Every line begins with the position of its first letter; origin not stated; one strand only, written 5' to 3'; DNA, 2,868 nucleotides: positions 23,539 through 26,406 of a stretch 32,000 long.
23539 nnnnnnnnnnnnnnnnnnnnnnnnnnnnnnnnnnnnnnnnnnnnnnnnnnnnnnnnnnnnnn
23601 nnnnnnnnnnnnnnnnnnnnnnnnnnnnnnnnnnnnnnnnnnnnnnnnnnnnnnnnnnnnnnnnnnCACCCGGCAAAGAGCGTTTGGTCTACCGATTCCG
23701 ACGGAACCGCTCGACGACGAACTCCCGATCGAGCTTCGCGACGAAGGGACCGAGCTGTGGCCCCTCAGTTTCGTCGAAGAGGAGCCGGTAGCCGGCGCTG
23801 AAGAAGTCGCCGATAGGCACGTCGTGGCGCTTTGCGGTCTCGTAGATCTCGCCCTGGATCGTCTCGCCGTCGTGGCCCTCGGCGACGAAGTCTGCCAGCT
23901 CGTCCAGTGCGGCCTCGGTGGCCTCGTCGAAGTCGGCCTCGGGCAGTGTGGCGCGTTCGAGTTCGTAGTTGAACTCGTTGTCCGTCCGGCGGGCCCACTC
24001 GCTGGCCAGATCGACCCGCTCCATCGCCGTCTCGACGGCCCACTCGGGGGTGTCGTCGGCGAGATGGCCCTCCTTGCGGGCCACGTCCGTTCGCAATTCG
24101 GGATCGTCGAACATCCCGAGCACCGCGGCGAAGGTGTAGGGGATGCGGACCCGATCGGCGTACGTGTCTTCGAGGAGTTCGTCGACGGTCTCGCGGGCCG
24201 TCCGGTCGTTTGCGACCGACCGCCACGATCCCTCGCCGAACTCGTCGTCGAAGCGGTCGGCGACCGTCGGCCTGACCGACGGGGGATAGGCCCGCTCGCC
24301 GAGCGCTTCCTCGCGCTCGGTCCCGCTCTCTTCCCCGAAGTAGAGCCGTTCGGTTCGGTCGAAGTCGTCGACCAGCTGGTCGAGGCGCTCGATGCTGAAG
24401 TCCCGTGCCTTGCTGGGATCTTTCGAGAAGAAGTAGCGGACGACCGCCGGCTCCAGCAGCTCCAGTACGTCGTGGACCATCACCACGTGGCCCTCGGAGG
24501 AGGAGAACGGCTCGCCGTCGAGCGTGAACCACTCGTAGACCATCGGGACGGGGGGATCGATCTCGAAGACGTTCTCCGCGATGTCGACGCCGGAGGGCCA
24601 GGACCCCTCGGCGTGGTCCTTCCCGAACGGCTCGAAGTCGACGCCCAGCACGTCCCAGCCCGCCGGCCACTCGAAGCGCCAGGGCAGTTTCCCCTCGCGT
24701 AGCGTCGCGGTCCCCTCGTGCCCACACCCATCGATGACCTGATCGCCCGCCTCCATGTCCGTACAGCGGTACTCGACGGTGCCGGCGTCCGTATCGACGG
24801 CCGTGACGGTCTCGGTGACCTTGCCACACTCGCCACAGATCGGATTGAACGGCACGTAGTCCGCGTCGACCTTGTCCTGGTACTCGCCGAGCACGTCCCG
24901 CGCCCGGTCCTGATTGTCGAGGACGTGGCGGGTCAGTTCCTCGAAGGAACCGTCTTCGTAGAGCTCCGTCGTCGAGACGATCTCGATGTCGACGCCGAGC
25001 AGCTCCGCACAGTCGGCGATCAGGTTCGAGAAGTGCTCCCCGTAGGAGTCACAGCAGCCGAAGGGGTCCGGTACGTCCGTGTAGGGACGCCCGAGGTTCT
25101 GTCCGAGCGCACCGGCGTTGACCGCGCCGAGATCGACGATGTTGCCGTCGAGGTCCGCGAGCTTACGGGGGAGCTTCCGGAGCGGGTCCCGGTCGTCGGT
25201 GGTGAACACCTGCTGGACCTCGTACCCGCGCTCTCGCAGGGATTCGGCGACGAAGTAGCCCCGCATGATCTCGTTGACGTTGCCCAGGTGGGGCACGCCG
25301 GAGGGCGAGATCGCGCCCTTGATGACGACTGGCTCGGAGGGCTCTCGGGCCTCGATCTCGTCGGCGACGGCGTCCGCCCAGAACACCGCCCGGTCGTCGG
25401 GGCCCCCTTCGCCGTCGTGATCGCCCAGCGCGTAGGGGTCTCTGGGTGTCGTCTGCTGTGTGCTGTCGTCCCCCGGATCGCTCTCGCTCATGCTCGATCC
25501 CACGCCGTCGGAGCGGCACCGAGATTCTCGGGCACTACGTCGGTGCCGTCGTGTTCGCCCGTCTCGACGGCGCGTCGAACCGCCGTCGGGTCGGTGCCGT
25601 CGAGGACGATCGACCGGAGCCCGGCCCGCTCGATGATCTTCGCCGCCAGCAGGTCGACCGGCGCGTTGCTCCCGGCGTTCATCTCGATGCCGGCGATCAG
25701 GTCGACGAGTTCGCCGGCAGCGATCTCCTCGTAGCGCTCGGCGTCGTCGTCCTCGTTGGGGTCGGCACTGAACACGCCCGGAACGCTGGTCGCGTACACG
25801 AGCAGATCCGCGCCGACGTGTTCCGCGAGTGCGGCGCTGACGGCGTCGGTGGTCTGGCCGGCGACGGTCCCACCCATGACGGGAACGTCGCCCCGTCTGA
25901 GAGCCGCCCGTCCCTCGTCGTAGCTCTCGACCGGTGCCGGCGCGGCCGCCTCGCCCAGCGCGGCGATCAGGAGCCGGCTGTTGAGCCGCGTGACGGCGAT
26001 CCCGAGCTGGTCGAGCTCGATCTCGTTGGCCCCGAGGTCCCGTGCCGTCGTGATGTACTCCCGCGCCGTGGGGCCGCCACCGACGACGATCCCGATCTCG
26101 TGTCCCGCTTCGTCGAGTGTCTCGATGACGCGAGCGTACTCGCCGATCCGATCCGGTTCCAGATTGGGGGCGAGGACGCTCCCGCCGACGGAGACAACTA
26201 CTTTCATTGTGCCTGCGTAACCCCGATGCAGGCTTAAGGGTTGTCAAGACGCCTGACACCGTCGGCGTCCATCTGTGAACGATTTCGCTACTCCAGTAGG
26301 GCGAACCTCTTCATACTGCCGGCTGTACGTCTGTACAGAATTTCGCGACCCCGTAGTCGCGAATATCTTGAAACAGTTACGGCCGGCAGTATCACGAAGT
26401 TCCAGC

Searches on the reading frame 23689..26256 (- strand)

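Call 27: search_protein_families(library=pfam, proteins=[window:23689-26256:-], max_evalue=0.0001)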
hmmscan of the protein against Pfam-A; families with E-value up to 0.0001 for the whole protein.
window:23689-26256:- (855 aa): 2 families
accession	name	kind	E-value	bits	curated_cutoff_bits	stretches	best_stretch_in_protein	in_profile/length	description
PF01921.24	tRNA-synt_1f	-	2.9e-97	326.3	27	1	292-653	2-350/360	tRNA synthetases class I (K)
PF09334.17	tRNA-synt_1g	-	5.7e-07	29.1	20.1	1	572-623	316-367/391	tRNA synthetases class I (M)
